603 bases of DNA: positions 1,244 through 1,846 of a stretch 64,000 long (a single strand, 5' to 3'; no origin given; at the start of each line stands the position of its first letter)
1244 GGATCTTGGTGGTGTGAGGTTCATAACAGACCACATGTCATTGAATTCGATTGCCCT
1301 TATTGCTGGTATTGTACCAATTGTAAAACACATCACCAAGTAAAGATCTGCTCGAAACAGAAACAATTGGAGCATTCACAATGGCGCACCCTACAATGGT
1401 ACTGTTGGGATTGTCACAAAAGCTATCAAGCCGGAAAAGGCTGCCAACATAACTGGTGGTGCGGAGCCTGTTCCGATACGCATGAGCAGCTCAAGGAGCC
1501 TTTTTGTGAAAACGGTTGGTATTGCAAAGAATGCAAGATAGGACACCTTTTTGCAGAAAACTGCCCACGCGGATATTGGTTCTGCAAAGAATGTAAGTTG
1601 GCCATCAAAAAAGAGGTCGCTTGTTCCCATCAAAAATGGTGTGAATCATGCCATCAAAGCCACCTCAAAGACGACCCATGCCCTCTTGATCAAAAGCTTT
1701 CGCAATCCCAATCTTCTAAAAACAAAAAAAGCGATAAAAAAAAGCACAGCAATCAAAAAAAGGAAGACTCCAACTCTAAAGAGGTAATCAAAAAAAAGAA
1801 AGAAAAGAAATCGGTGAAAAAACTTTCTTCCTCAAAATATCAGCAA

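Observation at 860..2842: A predicted secreted protein with about 12 tandem Trp-flanked CxxC-x3-H-x(n)-C zinc-knuckle-like repeats and a long poly-Lys, then poly-Glu, tail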

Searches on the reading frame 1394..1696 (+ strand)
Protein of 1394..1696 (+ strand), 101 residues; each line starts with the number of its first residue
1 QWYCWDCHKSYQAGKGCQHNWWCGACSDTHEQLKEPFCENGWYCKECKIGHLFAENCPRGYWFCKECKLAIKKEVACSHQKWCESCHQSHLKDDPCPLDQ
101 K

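Call 54: search_solved_structures(query=A4, max_evalue=10, show_alignments=3)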
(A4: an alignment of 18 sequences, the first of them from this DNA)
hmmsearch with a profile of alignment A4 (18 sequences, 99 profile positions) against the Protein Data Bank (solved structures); distinct sequences matched with E-value up to 10: 18.
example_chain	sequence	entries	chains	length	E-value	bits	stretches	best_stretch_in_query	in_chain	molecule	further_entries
4ytw_A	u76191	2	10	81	0.03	17.9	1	23-70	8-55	Mitochondrial distribution and morphology protein 35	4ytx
4ytv_A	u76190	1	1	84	0.032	17.8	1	23-70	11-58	Mitochondrial distribution and morphology protein 35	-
4xhr_N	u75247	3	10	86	0.035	17.7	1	23-70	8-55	Mitochondrial distribution and morphology protein 35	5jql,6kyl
4xiz_M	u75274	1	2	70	0.046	17.3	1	24-70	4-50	Mitochondrial distribution and morphology protein 35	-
2puy_A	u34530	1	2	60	0.12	16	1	21-75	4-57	PHD finger protein 21A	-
2k16_A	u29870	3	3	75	0.19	15.3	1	20-75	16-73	Transcription initiation factor TFIID subunit 3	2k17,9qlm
2j7a_C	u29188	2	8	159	0.21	15.2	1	43-72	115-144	CYTOCHROME C QUINOL DEHYDROGENASE NRFH | NAPC/NIRT CYTOCHROME C FAMILY PROTEIN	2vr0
5jqm_A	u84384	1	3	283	0.23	15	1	23-70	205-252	Protein UPS1, mitochondrial,Mitochondrial distribution and morphology protein 35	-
1x4i_A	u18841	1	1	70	0.27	14.8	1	24-76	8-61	Inhibitor of growth protein 3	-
1uuc_A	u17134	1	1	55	0.48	14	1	46-91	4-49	SERINE PROTEASE INHIBITOR KAZAL-TYPE 5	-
6i3y_A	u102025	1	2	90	0.48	14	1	9-73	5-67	TP53-regulated inhibitor of apoptosis 1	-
2lli_A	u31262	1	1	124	0.68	13.6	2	25-97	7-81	Protein AIR2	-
2cor_A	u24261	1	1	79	0.83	13.3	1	22-71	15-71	PINCH protein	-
8bf8_A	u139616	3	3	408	1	13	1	23-56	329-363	RNA-guided DNA endonuclease TnpB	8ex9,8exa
8h1j_A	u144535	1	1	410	1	13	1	23-56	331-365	RNA-guided DNA endonuclease TnpB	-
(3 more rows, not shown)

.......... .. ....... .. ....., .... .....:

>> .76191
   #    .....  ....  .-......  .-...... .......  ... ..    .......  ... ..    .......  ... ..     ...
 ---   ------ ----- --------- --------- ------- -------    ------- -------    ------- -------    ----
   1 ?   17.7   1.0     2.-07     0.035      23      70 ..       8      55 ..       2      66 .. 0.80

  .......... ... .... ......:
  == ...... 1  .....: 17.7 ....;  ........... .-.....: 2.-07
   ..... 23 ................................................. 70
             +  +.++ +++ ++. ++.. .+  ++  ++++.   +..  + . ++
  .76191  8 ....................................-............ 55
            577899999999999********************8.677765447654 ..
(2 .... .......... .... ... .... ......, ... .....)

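Call 58: predict_structure(alignment_id=A4)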
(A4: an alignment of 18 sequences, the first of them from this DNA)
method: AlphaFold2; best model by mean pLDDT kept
length: 101 residues; sequences in the alignment: 18
mean_pLDDT: 90.4   pTM: 0.74
mean pLDDT of the five models: 90.4, 90.4, 90.2, 89.0, 88.2
residues with pLDDT >= 90: 66; 70-90: 34; 50-70: 1; < 50: 0
segments of 3 or more residues with pLDDT < 50: none
pLDDT, mean of each block of 10 residues (from residue 1): 94 93 93 92 93 89 92 91 88 84 57
secondary structure, 60 per line:
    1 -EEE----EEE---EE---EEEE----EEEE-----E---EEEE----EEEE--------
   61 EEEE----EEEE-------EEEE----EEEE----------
elements in order: E2-4 E9-11 E20-23 E28-31 E41-44 E49-52 E61-64 E69-72 E80-83 E88-91

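Call 64: fold_search(model_id=the predicted structure, library=pdb)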
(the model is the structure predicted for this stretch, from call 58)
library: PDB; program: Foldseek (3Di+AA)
matches with E <= 10: 126; with E <= 0.001: 0
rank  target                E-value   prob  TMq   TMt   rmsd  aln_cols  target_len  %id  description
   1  8oqh_A                4.2e-01  0.07  0.18  0.20  11.1        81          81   20  Structure of the cytosolic domain of lysosome-associated TMEM55B (released 2023-11-29)
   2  5edv_A                5.7e-01  0.05  0.18  0.07  20.8       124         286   15  Structure of the HOIP-RBR/UbcH5B~ubiquitin transfer complex (released 2016-01-20)
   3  8oqh_B                6.0e-01  0.07  0.20  0.22  11.0        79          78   18  Structure of the cytosolic domain of lysosome-associated TMEM55B (released 2023-11-29)
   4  9kbo_A                6.8e-01  0.04  0.15  0.08  12.6        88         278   12  Crystal structure of human Shiftless (SFL) containing phosphorylation sites Ser249, Thr250, Thr253 and Ser256 (released 2025-11-19)
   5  5edv_B                7.2e-01  0.06  0.18  0.07  21.0       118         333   18  Structure of the HOIP-RBR/UbcH5B~ubiquitin transfer complex (released 2016-01-20)
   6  6uca_B                8.2e-01  0.10  0.19  0.07   9.2        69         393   17  Crystal structure of human ZCCHC4 in complex with SAH (released 2019-10-16)
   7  6uca_E                8.2e-01  0.10  0.19  0.07   9.2        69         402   19  Crystal structure of human ZCCHC4 in complex with SAH (released 2019-10-16)
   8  9kbo_C                1.2e+00  0.03  0.16  0.07  12.6        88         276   12  Crystal structure of human Shiftless (SFL) containing phosphorylation sites Ser249, Thr250, Thr253 and Ser256 (released 2025-11-19)
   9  9kbo_B                1.2e+00  0.03  0.16  0.07  12.6        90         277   12  Crystal structure of human Shiftless (SFL) containing phosphorylation sites Ser249, Thr250, Thr253 and Ser256 (released 2025-11-19)
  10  4ljo_A                1.3e+00  0.04  0.17  0.09  10.9        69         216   19  Structure of an active ligase (HOIP)/ubiquitin transfer complex (released 2013-10-16)
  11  3j6x_83               1.5e+00  0.08  0.15  0.17   9.3        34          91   20  S. cerevisiae 80S ribosome bound with Taura syndrome virus (TSV) IRES, 5 degree rotation (Class II) (released 2014-06-11)
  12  9qm9_A                1.5e+00  0.05  0.19  0.23  10.9        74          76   18  TMEM55B tandem RING-like domains in complex with RILPL1 C-terminal peptide (released 2025-08-20)
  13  4bts_A9               1.5e+00  0.03  0.16  0.17  15.9        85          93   19  THE CRYSTAL STRUCTURE OF THE EUKARYOTIC 40S RIBOSOMAL SUBUNIT IN COMPLEX WITH EIF1 AND EIF1A (released 2013-07-17)
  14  7ynx_A                1.6e+00  0.06  0.25  0.17  10.6       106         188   18  Crystal structure of Pirh2 bound to poly-Ala peptide (released 2023-04-26)
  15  7uhy_B                1.6e+00  0.06  0.20  0.04  11.6        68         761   16  Human GATOR2 complex (released 2022-07-20)
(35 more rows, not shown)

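Call 69: fold_search(model_id=the predicted structure, library=viral)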
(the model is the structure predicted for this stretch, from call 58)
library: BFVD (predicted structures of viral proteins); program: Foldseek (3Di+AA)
matches with E <= 10: 303; with E <= 0.001: 0
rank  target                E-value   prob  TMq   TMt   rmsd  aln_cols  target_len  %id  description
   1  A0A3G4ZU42            2.5e-02  0.18  0.19  0.11  13.7       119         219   20  E3 ubiquitin-protein ligase Mdm2 [Edafosvirus sp.]
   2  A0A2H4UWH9            5.6e-02  0.14  0.18  0.09  13.2       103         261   17  Uncharacterized protein [Bodo saltans virus]
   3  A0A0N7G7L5            7.1e-02  0.18  0.20  0.07  14.4        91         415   11  Chitin-binding type-2 domain-containing protein [Chrysochromulina ericina virus CeV-01B]
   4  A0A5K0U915            7.5e-02  0.23  0.23  0.12  10.6       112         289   15  RING-finger domain-containing protein [Yasminevirus sp. GU-2018]
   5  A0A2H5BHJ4            1.1e-01  0.18  0.21  0.18  12.8        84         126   15  (no name in the UniProt tables at hand)
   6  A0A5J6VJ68            1.4e-01  0.23  0.18  0.19  10.8        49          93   20  Uncharacterized protein [Megaviridae environmental sample]
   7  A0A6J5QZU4            1.7e-01  0.18  0.20  0.25  12.7        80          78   22  Uncharacterized protein [uncultured Caudovirales phage]
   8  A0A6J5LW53            2.5e-01  0.09  0.19  0.06  11.0       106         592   13  Uncharacterized protein [uncultured Caudovirales phage]
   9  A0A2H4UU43            3.2e-01  0.23  0.26  0.28   8.9        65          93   17  Uncharacterized protein [Bodo saltans virus]
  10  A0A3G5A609            3.2e-01  0.08  0.21  0.09  15.1       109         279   16  FBox-LRR protein [Harvfovirus sp.]
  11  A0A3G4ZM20            3.4e-01  0.11  0.22  0.13  11.0       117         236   14  Ring finger and CHY zinc finger domain containing 1 [Terrestrivirus sp.]
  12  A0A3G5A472            3.7e-01  0.05  0.18  0.07  13.2       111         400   15  Uncharacterized protein [Harvfovirus sp.]
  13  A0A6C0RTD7            3.9e-01  0.08  0.17  0.17  11.3        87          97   13  (no name in the UniProt tables at hand)
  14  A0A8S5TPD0            5.6e-01  0.07  0.19  0.17  14.5        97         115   18  Zinc finger and BTB domain-containing protein [Siphoviridae sp. ctPrm3]
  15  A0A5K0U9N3            6.3e-01  0.14  0.24  0.08   9.7        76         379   14  RING finger and CHY zinc finger domain-containing protein 1 [Yasminevirus sp. GU-2018]
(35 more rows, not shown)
